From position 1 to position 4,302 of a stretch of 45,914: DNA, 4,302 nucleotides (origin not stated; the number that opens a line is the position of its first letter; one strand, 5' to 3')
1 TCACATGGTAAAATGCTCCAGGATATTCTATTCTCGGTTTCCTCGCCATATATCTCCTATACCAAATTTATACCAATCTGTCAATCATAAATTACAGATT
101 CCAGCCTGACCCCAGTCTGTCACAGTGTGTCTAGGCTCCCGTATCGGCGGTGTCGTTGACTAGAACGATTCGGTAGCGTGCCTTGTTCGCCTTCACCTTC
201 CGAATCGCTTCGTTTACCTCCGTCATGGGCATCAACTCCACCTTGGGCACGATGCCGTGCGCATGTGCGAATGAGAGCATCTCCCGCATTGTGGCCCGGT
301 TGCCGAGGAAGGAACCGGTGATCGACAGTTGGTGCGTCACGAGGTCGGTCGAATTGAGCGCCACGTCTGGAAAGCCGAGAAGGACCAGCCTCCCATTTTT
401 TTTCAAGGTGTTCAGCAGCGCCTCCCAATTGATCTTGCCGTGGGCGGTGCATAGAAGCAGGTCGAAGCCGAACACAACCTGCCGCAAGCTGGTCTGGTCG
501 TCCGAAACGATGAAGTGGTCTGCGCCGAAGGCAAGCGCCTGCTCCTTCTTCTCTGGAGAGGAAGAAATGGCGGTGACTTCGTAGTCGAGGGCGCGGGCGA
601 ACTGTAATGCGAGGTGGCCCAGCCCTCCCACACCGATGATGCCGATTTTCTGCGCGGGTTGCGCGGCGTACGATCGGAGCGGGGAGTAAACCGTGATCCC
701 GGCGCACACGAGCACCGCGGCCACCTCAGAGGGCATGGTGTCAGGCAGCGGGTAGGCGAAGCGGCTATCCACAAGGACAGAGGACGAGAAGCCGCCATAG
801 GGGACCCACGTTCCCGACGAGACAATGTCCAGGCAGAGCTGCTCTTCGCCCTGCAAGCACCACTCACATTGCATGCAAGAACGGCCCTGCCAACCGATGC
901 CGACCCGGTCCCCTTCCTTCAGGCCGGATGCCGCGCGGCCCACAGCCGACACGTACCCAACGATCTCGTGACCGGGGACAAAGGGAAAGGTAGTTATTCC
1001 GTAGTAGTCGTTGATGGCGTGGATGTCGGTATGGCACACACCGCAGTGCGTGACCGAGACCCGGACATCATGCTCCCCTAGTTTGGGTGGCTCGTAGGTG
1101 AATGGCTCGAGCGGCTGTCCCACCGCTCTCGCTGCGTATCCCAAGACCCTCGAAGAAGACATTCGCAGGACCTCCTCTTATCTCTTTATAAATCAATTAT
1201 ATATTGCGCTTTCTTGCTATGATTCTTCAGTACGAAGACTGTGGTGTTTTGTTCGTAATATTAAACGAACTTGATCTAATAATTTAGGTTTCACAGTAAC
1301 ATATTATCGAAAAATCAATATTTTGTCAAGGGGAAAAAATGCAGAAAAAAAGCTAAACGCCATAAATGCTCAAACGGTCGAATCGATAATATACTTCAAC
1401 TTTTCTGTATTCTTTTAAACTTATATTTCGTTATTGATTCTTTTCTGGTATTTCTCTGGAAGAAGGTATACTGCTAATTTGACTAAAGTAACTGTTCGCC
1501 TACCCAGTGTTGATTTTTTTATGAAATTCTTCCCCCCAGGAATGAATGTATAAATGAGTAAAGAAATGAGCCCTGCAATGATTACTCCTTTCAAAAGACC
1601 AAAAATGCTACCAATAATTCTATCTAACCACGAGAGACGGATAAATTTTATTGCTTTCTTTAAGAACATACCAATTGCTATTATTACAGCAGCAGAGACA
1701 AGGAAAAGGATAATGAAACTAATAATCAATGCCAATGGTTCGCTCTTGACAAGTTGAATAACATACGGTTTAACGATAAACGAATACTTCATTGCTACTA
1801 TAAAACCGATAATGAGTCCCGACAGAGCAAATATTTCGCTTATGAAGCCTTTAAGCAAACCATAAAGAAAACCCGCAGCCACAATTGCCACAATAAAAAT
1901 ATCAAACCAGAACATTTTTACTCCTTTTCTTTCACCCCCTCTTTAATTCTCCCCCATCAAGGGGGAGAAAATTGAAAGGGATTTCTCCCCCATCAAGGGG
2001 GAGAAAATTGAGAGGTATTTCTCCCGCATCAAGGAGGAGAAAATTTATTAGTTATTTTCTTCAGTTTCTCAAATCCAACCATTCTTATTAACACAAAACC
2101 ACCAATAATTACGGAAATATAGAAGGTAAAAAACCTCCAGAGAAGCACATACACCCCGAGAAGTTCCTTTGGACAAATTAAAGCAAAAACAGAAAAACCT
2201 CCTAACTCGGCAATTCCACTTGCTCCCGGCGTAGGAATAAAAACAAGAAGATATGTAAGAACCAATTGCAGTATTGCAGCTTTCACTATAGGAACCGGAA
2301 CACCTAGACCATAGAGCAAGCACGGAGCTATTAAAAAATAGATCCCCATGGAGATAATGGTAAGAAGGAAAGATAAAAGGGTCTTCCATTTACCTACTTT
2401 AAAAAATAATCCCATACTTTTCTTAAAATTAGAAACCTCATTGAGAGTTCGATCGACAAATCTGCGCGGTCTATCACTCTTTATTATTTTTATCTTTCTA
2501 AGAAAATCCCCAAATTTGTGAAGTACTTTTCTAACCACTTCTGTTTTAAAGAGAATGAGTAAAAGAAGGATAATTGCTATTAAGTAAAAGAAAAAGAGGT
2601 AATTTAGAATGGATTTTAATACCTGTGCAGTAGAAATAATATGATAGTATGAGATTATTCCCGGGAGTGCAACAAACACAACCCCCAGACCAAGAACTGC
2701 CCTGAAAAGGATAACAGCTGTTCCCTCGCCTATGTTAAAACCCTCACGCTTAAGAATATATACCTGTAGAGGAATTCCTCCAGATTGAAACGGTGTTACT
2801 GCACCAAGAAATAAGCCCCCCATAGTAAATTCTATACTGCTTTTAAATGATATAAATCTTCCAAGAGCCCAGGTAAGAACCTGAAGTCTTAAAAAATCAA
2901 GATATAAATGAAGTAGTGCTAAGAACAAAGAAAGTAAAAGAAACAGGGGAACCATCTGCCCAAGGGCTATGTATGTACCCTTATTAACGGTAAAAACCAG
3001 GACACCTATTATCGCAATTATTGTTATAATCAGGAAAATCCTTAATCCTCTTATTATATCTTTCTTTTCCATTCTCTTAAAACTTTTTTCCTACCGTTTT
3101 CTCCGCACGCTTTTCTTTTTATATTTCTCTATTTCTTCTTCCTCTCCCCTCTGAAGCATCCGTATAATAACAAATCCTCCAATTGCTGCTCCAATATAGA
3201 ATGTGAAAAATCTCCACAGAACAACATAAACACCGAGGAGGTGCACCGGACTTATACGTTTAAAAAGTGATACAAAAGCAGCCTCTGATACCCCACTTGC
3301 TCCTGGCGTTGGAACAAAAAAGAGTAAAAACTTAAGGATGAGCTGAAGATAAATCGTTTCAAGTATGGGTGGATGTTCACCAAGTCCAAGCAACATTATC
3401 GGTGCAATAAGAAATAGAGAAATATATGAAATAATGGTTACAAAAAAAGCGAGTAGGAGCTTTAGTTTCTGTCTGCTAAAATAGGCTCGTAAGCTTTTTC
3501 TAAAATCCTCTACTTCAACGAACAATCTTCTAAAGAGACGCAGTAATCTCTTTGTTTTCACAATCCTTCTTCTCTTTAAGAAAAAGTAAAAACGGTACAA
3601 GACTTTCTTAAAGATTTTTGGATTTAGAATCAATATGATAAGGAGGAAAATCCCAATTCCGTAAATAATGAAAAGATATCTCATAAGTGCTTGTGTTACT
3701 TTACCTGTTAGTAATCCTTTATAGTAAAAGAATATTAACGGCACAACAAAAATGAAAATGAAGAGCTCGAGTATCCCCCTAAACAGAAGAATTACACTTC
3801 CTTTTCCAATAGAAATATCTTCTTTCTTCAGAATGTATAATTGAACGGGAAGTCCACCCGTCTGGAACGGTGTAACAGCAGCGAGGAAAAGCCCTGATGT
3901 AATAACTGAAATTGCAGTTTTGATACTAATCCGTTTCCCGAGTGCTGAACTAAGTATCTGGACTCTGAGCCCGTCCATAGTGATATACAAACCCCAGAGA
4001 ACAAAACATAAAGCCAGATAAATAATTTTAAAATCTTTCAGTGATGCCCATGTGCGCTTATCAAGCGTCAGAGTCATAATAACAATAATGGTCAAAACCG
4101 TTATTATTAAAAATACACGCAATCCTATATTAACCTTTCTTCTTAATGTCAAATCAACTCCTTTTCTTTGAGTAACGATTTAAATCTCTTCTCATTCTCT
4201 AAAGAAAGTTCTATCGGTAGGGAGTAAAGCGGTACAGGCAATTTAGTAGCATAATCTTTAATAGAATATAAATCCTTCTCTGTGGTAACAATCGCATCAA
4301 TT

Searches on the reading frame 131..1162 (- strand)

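Call 91: search_protein_families(library=pfam, proteins=[window:131-1162:-], max_evalue=0.00001)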
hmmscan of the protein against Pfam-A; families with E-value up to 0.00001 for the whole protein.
window:131-1162:- (343 aa): 3 families
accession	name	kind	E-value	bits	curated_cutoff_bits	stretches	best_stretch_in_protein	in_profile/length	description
PF08240.17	ADH_N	-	8e-27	94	23.5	1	29-141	1-104/104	Alcohol dehydrogenase GroES-like domain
PF00107.32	ADH_zinc_N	-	1.9e-21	76.8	31.8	1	180-299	1-127/129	Zinc-binding dehydrogenase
PF13602.12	ADH_zinc_N_2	-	1.2e-08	36.4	27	1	212-334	1-134/134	Zinc-binding dehydrogenase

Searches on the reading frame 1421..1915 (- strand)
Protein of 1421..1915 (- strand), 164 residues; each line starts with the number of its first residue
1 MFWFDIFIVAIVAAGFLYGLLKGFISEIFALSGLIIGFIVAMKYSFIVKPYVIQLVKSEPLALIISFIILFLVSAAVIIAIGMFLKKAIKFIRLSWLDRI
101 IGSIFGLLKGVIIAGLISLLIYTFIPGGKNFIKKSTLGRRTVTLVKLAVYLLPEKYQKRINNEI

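Call 91: search_protein_families(library=pfam, proteins=[window:1421-1915:-], max_evalue=0.00001)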
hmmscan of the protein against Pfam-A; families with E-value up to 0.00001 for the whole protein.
window:1421-1915:- (164 aa): 1 family
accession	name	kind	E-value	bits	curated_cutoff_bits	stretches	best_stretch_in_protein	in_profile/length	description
PF02674.22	Colicin_V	-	7.1e-29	101.1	29.3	1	4-137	1-135/144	Colicin V production protein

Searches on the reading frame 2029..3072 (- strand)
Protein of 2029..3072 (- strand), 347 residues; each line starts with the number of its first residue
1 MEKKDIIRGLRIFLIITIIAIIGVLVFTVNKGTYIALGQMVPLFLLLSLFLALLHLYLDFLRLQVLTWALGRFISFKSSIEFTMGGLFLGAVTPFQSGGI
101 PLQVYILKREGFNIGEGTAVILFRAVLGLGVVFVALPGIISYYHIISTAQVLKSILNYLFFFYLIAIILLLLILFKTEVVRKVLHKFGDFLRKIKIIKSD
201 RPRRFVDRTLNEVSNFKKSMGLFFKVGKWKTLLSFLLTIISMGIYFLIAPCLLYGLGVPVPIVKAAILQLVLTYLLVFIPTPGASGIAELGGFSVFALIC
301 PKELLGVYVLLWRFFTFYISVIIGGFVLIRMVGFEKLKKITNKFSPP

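Call 91: search_protein_families(library=pfam, proteins=[window:2029-3072:-], max_evalue=0.00001)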
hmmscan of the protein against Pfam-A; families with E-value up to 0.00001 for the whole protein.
window:2029-3072:- (347 aa): 1 family
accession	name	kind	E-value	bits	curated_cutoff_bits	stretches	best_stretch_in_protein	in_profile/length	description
PF03706.18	LPG_synthase_TM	-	3.1e-36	125.8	33.4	1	18-324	5-302/302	Lysylphosphatidylglycerol synthase TM region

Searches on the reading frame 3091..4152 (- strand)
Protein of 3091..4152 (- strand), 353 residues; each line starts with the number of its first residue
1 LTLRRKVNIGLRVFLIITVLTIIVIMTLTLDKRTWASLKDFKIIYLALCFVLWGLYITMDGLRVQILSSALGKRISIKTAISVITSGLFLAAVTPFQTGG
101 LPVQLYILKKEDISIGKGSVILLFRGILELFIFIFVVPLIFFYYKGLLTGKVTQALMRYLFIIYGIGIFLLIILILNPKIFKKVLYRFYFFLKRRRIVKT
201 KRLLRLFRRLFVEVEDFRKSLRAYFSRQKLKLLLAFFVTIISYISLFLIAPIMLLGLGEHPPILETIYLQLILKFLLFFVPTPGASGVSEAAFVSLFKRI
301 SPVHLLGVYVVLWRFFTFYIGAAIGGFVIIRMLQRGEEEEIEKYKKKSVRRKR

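Call 91: search_protein_families(library=pfam, proteins=[window:3091-4152:-], max_evalue=0.00001)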
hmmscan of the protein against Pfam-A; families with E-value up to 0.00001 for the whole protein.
window:3091-4152:- (353 aa): 1 family
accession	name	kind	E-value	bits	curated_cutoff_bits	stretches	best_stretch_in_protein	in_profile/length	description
PF03706.18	LPG_synthase_TM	-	8.8e-34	117.8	33.4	1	18-325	4-302/302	Lysylphosphatidylglycerol synthase TM region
